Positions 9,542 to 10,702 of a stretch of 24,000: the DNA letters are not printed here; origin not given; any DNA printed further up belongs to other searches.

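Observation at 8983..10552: Two uncharacterised polytopic membrane proteins occupy the ftsA-ftsZ slot at the end of the dcw cluster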

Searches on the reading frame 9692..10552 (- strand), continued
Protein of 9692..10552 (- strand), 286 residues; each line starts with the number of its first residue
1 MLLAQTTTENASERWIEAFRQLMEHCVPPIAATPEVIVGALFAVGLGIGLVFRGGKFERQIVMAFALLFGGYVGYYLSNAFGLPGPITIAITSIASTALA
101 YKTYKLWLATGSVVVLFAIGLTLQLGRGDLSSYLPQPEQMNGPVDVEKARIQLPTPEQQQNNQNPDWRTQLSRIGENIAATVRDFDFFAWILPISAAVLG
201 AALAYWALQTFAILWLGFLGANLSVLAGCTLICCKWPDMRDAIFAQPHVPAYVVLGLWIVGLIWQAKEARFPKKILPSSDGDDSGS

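Call 48: find_encoding_contigs(protein=P0079, flank=8000, max_places=2)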
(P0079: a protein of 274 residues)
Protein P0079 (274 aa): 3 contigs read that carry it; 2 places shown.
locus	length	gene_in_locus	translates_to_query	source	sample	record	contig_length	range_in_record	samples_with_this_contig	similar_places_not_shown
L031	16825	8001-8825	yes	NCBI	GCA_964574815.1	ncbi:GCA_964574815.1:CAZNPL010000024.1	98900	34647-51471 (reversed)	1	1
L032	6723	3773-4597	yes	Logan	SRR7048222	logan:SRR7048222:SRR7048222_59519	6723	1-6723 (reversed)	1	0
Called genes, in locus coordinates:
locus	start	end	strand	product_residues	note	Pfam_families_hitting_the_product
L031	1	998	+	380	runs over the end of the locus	PF00953:Glycos_transf_4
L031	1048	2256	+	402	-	PF01098:FTSW_RODA_SPOVE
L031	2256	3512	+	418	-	PF03033:Glyco_transf_28, PF04101:Glyco_tran_28_C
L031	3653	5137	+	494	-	PF01225:Mur_ligase, PF08245:Mur_ligase_M, PF02875:Mur_ligase_C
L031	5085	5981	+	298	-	PF01565:FAD_binding_4, PF02873:MurB_C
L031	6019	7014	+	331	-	PF01820:Dala_Dala_lig_N (weak), PF02655:ATP-grasp_3 (weak), PF02222:ATP-grasp (faint), PF07478:Dala_Dala_lig_C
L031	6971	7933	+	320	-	-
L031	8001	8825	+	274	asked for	-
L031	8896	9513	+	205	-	-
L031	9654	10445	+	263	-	PF01261:AP_endonuc_2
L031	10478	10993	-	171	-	PF04306:DUF456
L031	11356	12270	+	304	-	-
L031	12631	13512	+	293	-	PF01875:Memo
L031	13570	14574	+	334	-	PF00480:ROK, PF01869:BcrAD_BadFG (faint)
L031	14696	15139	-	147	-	PF08308:PEGA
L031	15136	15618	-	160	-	PF00149:Metallophos (faint), PF12850:Metallophos_2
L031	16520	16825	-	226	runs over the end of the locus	PF00072:Response_reg, PF00486:Trans_reg_C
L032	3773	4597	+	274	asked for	-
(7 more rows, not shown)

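Call 50: find_encoding_contigs(protein=P0076, flank=6000, max_places=1)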
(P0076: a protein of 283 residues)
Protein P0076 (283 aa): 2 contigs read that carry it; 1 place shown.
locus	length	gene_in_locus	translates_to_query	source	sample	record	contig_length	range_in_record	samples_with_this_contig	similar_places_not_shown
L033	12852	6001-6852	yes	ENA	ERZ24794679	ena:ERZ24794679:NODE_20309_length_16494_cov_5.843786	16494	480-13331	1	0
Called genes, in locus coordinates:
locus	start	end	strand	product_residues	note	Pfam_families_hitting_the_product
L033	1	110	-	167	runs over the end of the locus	PF07977:FabA, PF22818:ApeI-like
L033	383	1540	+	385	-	PF13188:PAS_8, PF08448:PAS_4, PF00512:HisKA, PF02518:HATPase_c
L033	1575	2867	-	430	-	PF00005:ABC_tran (faint), PF13555:AAA_29 (weak)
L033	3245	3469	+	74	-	-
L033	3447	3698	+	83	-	PF07927:HicA_toxin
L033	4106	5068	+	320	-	PF01820:Dala_Dala_lig_N, PF07478:Dala_Dala_lig_C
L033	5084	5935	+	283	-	-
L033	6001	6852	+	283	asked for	-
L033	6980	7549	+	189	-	PF13886:TM7S3_TM198 (weak)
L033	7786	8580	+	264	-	PF01261:AP_endonuc_2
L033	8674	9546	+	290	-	PF02569:Pantoate_ligase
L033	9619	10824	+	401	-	PF01790:LGT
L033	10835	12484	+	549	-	PF02985:HEAT (faint), PF13646:HEAT_2 (faint)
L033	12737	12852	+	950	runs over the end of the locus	PF00082:Peptidase_S8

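Call 51: find_encoding_contigs(protein=P0122, flank=6000, max_places=1)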
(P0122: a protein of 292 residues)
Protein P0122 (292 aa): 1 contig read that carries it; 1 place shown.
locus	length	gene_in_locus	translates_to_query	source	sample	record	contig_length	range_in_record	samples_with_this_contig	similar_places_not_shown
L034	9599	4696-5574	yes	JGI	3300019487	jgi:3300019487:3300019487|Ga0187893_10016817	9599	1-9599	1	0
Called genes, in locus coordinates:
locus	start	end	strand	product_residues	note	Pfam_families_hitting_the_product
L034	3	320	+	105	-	?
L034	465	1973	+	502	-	PF01225:Mur_ligase, PF08245:Mur_ligase_M, PF02875:Mur_ligase_C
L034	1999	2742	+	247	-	PF01565:FAD_binding_4, PF02873:MurB_C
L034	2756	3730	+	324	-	PF01820:Dala_Dala_lig_N, PF07478:Dala_Dala_lig_C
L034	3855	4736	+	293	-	-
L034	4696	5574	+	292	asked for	-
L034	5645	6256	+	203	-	-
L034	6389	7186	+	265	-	PF01261:AP_endonuc_2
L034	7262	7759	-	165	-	PF02086:MethyltransfD12 (weak)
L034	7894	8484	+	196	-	PF13560:HTH_31, PF01381:HTH_3, PF13443:HTH_26 (weak)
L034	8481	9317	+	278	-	PF24739:DUF7690, PF24736:DUF7687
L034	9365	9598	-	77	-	?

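Call 52: find_encoding_contigs(protein=P0163, flank=6000, max_places=1)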
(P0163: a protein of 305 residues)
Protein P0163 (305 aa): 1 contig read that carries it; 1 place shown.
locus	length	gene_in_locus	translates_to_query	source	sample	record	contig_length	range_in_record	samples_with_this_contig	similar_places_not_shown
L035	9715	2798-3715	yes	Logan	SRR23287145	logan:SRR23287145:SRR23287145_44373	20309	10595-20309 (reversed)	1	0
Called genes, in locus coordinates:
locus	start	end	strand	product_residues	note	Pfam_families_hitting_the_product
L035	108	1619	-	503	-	PF00004:AAA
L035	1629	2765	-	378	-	PF01817:CM_2, PF00800:PDT, PF01842:ACT (weak)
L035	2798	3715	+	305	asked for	-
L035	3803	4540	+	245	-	-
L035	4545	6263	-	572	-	PF20695:UbiD_N, PF01977:UbiD, PF20696:UbiD_C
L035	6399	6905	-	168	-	PF07291:MauE, PF07681:DoxX (weak), PF04173:DoxD (weak)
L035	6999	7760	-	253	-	PF03807:F420_oxidored, PF14748:P5CR_dimer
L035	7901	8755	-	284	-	PF03807:F420_oxidored, PF02153:PDH_N, PF20463:PDH_C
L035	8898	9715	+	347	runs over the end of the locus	PF01039:Carboxyl_trans, PF03255:ACCA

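Call 57: list_cluster_members(proteins=[L031:6019-7011:+, L031:3653-5134:+, L033:4106-5065:+, L033:9619-10821:+, L034:2756-3727:+, L034:465-1970:+, L035:4545-6260:-, L035:108-1616:-, L031:8896-9510:+, L033:6980-7546:+])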
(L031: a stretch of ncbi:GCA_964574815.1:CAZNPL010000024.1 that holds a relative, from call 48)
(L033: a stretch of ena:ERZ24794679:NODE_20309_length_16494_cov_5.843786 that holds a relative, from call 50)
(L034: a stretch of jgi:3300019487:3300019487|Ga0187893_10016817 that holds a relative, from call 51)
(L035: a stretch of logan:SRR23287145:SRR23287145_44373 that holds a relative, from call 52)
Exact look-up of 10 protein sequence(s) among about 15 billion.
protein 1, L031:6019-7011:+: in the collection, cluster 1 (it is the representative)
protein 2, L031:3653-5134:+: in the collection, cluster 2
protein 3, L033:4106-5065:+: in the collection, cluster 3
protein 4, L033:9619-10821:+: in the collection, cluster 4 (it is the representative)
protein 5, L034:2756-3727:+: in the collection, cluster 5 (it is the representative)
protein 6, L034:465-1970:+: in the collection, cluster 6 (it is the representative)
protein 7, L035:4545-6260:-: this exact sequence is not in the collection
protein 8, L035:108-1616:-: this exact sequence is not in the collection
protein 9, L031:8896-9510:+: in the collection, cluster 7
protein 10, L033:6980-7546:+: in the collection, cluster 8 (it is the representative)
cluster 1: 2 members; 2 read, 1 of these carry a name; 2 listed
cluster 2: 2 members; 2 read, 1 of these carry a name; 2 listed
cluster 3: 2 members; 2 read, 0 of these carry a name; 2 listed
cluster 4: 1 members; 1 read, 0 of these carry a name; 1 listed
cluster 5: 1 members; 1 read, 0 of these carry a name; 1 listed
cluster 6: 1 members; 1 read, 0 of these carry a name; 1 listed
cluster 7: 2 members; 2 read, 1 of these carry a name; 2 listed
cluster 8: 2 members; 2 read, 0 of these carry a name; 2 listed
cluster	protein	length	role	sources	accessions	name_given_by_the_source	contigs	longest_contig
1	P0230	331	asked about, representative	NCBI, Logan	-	-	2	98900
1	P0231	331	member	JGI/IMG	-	D-alanine-D-alanine ligase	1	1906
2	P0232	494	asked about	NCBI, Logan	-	-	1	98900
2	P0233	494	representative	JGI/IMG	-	UDP-N-acetylmuramate--alanine ligase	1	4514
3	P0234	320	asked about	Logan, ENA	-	-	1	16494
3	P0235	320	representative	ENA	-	-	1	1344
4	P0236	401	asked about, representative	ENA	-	-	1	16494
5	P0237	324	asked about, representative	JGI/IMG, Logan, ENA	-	-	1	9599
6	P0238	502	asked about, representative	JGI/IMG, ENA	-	-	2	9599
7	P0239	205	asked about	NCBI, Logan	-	-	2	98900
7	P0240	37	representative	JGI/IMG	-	hypothetical protein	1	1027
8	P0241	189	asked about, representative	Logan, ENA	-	-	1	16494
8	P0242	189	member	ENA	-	-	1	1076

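Call 61: find_encoding_contigs(protein=P0090, flank=5000, max_places=1)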
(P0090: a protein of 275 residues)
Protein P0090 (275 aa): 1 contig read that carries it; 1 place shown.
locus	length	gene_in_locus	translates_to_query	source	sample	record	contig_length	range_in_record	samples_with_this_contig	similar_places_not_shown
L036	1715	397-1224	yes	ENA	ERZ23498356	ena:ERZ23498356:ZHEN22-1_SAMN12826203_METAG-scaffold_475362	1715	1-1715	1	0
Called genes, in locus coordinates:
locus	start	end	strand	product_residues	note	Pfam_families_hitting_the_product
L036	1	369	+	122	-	?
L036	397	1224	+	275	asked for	-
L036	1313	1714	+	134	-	?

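Call 62: find_encoding_contigs(protein=P0110, flank=5000, max_places=1)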
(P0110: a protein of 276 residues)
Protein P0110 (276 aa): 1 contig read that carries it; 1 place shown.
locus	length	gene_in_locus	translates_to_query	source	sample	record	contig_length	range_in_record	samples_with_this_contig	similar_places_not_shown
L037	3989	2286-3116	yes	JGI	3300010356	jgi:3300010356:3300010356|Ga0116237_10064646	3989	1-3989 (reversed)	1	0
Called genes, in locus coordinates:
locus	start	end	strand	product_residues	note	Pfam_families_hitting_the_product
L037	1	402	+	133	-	?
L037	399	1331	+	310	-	PF01820:Dala_Dala_lig_N, PF07478:Dala_Dala_lig_C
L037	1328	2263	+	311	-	-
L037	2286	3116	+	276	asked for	-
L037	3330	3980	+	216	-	-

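Call 63: find_encoding_contigs(protein=P0150, flank=5000, max_places=1)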
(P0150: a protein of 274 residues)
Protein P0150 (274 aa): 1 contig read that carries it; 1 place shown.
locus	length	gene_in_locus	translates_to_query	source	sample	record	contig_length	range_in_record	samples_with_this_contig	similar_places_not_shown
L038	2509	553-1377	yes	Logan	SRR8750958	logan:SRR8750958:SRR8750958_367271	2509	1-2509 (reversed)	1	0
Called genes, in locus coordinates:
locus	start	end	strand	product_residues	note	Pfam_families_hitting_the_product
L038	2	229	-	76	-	?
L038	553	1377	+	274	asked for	-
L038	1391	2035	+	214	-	-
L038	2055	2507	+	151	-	?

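Call 64: find_encoding_contigs(protein=P0190, flank=5000, max_places=1)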
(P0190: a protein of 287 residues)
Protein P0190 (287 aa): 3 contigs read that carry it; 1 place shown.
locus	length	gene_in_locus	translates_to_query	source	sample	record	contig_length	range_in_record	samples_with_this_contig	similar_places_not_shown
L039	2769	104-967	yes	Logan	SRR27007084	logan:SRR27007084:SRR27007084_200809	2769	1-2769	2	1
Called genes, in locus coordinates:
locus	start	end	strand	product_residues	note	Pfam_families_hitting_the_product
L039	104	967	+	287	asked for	-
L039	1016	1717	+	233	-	PF13886:TM7S3_TM198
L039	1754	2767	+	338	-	?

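Call 65: search_protein_families(library=pfam, proteins=[L031:8896-9510:+, L033:6980-7546:+, L034:5645-6253:+, L035:3803-4537:+, L037:3330-3977:+, L038:1391-2032:+, L039:1016-1714:+, L036:1313-1714:+], max_evalue=0.1)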
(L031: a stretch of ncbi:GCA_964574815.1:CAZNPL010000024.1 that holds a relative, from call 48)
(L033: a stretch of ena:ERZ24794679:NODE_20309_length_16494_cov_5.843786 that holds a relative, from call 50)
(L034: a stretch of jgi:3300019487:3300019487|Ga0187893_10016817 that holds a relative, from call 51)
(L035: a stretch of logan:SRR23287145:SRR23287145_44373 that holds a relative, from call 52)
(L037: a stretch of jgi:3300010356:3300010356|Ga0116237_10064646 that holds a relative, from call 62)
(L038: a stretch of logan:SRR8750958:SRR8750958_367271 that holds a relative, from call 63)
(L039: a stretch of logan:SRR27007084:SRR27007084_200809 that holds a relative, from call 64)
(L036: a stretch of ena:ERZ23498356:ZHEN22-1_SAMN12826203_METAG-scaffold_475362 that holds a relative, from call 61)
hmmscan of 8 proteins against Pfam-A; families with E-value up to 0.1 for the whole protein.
L031:8896-9510:+ (205 aa): 1 family
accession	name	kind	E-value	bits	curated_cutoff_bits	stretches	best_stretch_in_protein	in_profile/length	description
PF01080.22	Presenilin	-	0.024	13.8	34.3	1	90-160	101-168/408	Presenilin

L033:6980-7546:+ (189 aa): 1 family
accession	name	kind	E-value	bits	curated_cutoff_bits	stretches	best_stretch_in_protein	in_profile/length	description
PF13886.12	TM7S3_TM198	-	1.6e-05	25.1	29.2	1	6-171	4-185/199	TM7S3/TM198-like domain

L034:5645-6253:+ (203 aa): 1 family
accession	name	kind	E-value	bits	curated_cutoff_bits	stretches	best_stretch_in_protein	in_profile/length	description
PF13886.12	TM7S3_TM198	-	0.00075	19.7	29.2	1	23-193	4-199/199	TM7S3/TM198-like domain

L035:3803-4537:+ (245 aa): 2 families
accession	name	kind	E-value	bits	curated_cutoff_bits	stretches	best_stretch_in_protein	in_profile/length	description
PF14007.11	YtpI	-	0.0036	18.1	29.4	1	36-68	49-81/87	YtpI-like protein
PF13886.12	TM7S3_TM198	-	0.0041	17.3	29.2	1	50-190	2-147/199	TM7S3/TM198-like domain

L037:3330-3977:+ (216 aa): 1 family
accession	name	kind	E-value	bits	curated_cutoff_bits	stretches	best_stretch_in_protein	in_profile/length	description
PF01004.24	Flavi_M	-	0.043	14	25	0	173-201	31-59/74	Flavivirus envelope glycoprotein M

L038:1391-2032:+ (214 aa): 0 families

L039:1016-1714:+ (233 aa): 1 family
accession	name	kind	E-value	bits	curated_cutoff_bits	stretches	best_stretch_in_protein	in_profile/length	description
PF13886.12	TM7S3_TM198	-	8e-08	32.6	29.2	1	53-214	2-188/199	TM7S3/TM198-like domain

L036:1313-1714:+ (134 aa): 1 family
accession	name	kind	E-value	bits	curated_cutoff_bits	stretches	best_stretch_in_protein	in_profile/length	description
PF01261.30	AP_endonuc_2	-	1.3e-05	25.4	31.1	1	22-134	2-115/249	Xylose isomerase-like TIM barrel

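Call 69: search_protein_families(library=pfam, proteins=[L031:6971-7930:+, L033:5084-5932:+, L034:3855-4733:+, L037:1328-2260:+, L013:8835-9851:+, L016:8677-9783:+], max_evalue=1)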
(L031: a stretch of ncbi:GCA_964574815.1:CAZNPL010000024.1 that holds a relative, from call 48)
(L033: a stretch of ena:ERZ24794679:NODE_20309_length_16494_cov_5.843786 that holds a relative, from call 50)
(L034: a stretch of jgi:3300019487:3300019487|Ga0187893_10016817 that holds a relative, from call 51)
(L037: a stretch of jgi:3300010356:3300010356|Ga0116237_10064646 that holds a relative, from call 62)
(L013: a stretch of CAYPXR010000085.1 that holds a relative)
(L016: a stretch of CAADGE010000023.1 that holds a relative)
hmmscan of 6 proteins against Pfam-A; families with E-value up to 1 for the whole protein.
L031:6971-7930:+ (320 aa): 1 family
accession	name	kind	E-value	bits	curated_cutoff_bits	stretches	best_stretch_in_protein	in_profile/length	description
PF08478.15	POTRA_1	-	0.21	12.3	23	1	125-149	38-61/69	POTRA domain, FtsQ-type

L033:5084-5932:+ (283 aa): 1 family
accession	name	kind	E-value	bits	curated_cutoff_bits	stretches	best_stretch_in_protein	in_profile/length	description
PF06955.19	XET_C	-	0.038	14.2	31.3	1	7-26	2-23/47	Xyloglucan endo-transglycosylase (XET) C-terminus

L034:3855-4733:+ (293 aa): 1 family
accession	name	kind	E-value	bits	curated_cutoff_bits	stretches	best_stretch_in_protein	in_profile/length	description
PF22496.1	SOR_N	-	0.21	12.2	27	0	272-282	26-36/37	Class III superoxide reductase, N-terminal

L037:1328-2260:+ (311 aa): 0 families

L013:8835-9851:+ (339 aa): 0 families

L016:8677-9783:+ (369 aa): 0 families

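Call 85: find_encoding_contigs(protein=P0181, flank=6000, max_places=1)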
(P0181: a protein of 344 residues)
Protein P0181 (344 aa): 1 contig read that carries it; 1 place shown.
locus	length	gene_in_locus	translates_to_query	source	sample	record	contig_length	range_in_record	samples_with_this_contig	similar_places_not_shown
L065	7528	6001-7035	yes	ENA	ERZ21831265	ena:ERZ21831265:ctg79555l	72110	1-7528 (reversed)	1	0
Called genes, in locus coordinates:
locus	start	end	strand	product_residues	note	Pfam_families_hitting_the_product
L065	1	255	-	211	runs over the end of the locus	PF01694:Rhomboid, PF20216:DUF6576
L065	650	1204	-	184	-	PF00293:NUDIX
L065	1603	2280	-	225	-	PF00583:Acetyltransf_1 (faint)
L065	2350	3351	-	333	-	PF07607:DUF1570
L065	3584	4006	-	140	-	-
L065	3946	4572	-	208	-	PF00149:Metallophos (weak)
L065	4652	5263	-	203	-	PF00285:Citrate_synt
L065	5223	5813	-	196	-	PF00285:Citrate_synt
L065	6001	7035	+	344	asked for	-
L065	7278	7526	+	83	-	?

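Call 86: find_encoding_contigs(protein=P0200, flank=6000, max_places=1)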
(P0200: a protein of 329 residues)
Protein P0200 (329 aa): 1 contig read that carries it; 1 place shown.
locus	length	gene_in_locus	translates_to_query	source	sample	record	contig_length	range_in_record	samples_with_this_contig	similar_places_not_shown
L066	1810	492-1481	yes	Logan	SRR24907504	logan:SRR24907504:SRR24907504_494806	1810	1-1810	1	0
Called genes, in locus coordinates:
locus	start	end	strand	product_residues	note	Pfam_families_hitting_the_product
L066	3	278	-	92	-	?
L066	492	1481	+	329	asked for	-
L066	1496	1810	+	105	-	?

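Call 87: find_encoding_contigs(protein=P0130, flank=6000, max_places=1)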
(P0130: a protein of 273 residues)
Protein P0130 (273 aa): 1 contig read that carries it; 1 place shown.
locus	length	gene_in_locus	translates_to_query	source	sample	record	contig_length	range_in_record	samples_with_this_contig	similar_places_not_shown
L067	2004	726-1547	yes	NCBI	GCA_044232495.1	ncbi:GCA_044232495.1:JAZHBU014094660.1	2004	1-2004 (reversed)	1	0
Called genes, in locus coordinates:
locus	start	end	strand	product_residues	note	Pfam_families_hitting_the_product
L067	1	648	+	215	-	?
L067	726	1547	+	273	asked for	-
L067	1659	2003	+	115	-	?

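Call 95: find_encoding_contigs(protein=P0001, flank=10000, max_places=1)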
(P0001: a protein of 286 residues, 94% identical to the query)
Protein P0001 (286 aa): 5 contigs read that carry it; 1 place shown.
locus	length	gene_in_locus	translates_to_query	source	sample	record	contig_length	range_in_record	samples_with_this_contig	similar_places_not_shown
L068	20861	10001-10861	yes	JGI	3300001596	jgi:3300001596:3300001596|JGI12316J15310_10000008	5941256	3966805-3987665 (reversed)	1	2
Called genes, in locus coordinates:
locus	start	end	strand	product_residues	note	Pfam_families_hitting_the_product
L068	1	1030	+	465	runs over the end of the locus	PF01225:Mur_ligase, PF08245:Mur_ligase_M, PF02875:Mur_ligase_C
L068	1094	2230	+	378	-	PF00953:Glycos_transf_4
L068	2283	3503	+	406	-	PF01098:FTSW_RODA_SPOVE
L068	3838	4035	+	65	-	-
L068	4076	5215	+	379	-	PF03033:Glyco_transf_28, PF04101:Glyco_tran_28_C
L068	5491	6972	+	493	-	PF01225:Mur_ligase, PF08245:Mur_ligase_M, PF02875:Mur_ligase_C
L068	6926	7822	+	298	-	PF01565:FAD_binding_4, PF02873:MurB_C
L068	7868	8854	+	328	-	PF01820:Dala_Dala_lig_N, PF02222:ATP-grasp (weak), PF07478:Dala_Dala_lig_C, PF13535:ATP-grasp_4 (faint)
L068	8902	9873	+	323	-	-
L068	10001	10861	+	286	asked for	-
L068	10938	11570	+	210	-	-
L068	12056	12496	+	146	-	-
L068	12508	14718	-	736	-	PF13620:CarboxypepD_reg (weak), PF22842:Pel9A-like_beta_helix, PF13229:Beta_helix (faint), PF22842:Pel9A-like_beta_helix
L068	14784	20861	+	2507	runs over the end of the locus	PF11721:Malectin, PF17957:Big_7, PF17957:Big_7 (weak), PF11721:Malectin, PF17957:Big_7 (weak), PF11721:Malectin, PF12819:Malectin_like (weak), PF01833:TIG, +1 more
